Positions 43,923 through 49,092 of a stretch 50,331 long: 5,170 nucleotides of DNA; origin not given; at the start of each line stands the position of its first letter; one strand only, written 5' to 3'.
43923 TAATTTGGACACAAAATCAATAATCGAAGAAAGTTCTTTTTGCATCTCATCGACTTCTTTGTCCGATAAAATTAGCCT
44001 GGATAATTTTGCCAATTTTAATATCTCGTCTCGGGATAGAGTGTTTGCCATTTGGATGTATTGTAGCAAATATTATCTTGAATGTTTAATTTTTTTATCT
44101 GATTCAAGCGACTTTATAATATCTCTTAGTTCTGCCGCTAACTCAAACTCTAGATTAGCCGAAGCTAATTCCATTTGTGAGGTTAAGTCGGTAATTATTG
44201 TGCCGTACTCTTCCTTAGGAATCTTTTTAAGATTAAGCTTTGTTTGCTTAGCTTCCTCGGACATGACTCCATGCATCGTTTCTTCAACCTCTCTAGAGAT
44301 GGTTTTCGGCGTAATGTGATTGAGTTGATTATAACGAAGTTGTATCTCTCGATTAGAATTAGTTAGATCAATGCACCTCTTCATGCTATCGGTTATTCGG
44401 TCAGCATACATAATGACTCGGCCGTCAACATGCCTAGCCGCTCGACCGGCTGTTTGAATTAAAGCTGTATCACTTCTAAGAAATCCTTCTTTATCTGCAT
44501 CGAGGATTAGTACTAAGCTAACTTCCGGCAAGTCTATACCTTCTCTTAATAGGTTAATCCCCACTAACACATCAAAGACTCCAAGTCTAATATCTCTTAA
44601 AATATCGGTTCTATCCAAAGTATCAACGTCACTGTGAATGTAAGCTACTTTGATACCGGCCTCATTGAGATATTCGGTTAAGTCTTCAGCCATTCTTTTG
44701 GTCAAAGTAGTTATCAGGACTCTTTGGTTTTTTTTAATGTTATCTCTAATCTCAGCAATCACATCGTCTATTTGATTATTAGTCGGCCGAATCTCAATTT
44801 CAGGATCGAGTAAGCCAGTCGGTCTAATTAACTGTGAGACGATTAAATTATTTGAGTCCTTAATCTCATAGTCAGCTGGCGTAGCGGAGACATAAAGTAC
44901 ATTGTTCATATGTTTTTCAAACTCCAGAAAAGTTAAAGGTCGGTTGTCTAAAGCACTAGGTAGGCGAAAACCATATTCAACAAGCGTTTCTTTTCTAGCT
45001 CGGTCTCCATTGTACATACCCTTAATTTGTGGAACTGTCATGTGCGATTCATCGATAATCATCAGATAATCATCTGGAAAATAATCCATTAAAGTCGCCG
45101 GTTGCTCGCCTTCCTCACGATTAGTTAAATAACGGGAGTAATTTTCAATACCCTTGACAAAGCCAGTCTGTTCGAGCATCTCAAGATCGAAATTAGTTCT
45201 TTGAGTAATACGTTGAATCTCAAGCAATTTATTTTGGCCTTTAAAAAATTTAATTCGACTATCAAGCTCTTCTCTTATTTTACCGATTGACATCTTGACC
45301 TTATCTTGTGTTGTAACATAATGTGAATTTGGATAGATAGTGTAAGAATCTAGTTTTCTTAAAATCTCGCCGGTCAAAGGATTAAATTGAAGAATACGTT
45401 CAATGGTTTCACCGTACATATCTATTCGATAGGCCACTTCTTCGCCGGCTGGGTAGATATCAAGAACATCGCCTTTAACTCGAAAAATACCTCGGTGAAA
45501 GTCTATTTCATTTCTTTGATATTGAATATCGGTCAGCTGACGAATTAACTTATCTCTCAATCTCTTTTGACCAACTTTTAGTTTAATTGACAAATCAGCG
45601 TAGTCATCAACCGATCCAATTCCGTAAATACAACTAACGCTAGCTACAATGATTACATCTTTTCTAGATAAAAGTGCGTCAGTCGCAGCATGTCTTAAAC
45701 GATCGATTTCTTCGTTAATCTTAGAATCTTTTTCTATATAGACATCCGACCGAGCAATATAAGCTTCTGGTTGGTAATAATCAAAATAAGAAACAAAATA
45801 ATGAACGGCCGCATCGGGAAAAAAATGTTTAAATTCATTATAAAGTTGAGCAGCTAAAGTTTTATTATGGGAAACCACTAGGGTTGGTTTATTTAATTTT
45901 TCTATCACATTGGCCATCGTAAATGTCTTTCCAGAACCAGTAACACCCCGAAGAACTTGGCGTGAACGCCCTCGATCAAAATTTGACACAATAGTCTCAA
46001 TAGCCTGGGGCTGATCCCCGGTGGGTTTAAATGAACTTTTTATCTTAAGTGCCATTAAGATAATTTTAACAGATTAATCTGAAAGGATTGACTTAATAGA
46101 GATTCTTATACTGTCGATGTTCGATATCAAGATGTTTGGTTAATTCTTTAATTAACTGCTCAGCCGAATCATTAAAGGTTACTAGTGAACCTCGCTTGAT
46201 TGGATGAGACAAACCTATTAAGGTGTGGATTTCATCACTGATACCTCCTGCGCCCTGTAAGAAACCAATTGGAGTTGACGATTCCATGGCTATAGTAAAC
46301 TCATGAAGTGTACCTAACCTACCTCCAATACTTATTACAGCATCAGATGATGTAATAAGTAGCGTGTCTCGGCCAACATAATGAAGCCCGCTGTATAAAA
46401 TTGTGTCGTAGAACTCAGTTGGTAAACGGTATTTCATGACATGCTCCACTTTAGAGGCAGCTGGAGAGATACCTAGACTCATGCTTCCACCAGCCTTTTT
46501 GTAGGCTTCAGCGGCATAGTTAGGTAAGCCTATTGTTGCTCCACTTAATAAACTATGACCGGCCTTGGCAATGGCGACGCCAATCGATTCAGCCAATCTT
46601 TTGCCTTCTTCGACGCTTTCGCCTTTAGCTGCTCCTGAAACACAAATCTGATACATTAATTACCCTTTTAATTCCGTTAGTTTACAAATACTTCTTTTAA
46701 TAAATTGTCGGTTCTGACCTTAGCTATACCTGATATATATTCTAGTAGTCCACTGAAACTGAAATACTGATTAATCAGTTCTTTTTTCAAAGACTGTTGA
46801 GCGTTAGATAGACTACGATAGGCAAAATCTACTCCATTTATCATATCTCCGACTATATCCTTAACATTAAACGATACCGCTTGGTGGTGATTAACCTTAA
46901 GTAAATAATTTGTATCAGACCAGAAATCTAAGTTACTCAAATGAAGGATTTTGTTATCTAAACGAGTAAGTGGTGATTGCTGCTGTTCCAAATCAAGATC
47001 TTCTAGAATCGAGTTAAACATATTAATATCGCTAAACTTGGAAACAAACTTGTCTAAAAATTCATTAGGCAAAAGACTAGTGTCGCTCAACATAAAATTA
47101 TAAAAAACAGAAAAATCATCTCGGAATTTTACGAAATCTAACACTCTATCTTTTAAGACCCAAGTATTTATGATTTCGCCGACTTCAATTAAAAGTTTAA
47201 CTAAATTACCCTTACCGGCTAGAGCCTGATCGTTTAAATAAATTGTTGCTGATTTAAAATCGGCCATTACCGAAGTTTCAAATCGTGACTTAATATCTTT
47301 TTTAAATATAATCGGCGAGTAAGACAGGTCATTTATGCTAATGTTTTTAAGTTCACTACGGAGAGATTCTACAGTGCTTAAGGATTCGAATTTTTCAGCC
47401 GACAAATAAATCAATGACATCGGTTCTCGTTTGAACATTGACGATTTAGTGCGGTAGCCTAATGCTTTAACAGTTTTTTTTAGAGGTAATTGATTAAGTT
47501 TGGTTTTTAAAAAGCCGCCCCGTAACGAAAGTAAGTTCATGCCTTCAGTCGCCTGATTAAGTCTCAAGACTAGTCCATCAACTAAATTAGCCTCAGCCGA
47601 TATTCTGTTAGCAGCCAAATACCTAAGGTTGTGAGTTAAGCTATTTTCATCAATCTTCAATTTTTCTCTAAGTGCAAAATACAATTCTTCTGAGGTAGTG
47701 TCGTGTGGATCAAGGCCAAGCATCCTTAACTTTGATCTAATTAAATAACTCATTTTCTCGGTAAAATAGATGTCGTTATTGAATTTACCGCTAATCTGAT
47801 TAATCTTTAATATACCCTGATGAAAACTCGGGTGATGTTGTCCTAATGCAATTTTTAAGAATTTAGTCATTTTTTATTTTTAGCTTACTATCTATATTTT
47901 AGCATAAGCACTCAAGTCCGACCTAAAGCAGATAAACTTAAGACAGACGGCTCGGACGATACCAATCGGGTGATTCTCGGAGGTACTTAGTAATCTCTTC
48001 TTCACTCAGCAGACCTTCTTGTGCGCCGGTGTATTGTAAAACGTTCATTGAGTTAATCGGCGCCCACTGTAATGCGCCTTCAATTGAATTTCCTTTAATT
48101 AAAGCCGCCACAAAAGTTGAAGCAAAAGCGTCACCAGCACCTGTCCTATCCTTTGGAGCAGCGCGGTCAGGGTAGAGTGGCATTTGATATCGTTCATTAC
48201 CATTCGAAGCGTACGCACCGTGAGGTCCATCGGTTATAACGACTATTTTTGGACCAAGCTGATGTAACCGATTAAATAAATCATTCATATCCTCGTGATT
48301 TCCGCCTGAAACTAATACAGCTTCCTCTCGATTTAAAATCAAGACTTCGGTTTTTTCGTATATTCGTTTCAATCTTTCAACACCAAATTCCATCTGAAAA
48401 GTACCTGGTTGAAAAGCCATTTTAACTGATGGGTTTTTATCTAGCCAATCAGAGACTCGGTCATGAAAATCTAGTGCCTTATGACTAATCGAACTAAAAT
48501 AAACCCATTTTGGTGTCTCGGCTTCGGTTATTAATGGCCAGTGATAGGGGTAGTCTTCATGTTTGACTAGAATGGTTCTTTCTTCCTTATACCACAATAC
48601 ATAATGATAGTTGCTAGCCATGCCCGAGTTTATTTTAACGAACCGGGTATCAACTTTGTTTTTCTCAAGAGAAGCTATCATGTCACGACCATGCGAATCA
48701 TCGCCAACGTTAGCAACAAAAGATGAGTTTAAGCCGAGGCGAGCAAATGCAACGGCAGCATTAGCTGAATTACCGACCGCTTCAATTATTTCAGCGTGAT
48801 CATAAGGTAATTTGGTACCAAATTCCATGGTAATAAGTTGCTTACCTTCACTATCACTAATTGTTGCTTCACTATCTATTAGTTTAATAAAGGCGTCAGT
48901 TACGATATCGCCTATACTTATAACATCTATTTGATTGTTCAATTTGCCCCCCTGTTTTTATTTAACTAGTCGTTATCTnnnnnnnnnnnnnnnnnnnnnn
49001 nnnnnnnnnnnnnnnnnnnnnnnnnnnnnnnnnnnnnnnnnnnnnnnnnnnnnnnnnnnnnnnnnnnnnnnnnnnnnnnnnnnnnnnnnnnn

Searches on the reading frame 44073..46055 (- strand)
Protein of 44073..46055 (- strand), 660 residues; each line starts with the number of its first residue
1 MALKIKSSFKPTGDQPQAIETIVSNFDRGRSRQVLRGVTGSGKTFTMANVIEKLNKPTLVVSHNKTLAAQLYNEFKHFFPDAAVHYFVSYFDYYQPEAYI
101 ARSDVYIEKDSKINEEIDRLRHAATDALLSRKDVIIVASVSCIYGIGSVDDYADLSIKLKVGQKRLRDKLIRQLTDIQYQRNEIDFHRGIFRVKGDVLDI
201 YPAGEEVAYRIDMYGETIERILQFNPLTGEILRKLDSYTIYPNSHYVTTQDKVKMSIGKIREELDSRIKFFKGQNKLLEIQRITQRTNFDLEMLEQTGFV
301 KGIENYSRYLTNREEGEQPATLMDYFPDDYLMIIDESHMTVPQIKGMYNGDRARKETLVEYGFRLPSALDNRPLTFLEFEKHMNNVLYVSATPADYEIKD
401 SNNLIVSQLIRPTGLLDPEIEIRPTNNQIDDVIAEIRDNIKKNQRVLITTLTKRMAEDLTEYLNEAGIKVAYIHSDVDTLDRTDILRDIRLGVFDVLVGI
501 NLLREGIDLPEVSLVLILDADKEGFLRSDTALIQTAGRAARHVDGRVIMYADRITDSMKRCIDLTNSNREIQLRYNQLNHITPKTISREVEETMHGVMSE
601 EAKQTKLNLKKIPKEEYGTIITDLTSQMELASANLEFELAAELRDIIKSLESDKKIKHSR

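Call 10: search_protein_families(library=pfam, max_evalue=1e-8, proteins=[window:44073-46055:-])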
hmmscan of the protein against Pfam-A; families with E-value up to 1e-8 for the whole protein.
window:44073-46055:- (660 aa): 5 families
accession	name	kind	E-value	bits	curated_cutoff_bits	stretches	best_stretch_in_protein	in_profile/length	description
PF17757.6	UvrB_inter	-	6.5e-31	106.7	22.9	1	157-246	1-91/91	UvrB interaction domain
PF00271.37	Helicase_C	-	6.6e-21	75.1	23.5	1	432-542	6-109/110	Helicase conserved C-terminal domain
PF12344.14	UvrB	-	3.5e-18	65.6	27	1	549-590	1-42/43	Ultra-violet resistance protein B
PF04851.21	ResIII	-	3.3e-16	60.1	22.5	1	10-137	3-131/164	Type III restriction enzyme, res subunit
PF02151.25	UVR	-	3.2e-09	36.7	21.5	0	620-652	3-35/36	UvrB/uvrC motif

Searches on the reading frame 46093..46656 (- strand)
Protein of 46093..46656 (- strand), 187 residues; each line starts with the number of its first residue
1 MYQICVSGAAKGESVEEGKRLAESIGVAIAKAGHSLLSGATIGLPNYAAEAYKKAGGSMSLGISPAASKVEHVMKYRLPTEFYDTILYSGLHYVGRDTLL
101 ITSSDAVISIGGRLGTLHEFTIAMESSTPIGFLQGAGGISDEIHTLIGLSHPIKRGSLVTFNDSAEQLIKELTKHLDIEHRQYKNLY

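Call 10: search_protein_families(library=pfam, max_evalue=1e-8, proteins=[window:46093-46656:-])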
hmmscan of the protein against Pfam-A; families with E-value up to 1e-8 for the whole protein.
window:46093-46656:- (187 aa): 1 family
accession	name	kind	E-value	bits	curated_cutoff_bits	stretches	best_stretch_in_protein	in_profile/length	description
PF18306.6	LDcluster4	-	1.7e-26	93.1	26.3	1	2-141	2-125/151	SLOG cluster4 family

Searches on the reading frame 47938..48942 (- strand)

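Call 10: search_protein_families(library=pfam, max_evalue=1e-8, proteins=[window:47938-48942:-])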
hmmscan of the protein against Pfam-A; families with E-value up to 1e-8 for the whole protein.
window:47938-48942:- (334 aa): 1 family
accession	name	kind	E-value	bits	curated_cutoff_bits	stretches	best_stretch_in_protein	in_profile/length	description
PF00294.29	PfkB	-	2.3e-36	126.1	25.8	1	57-310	37-298/302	pfkB family carbohydrate kinase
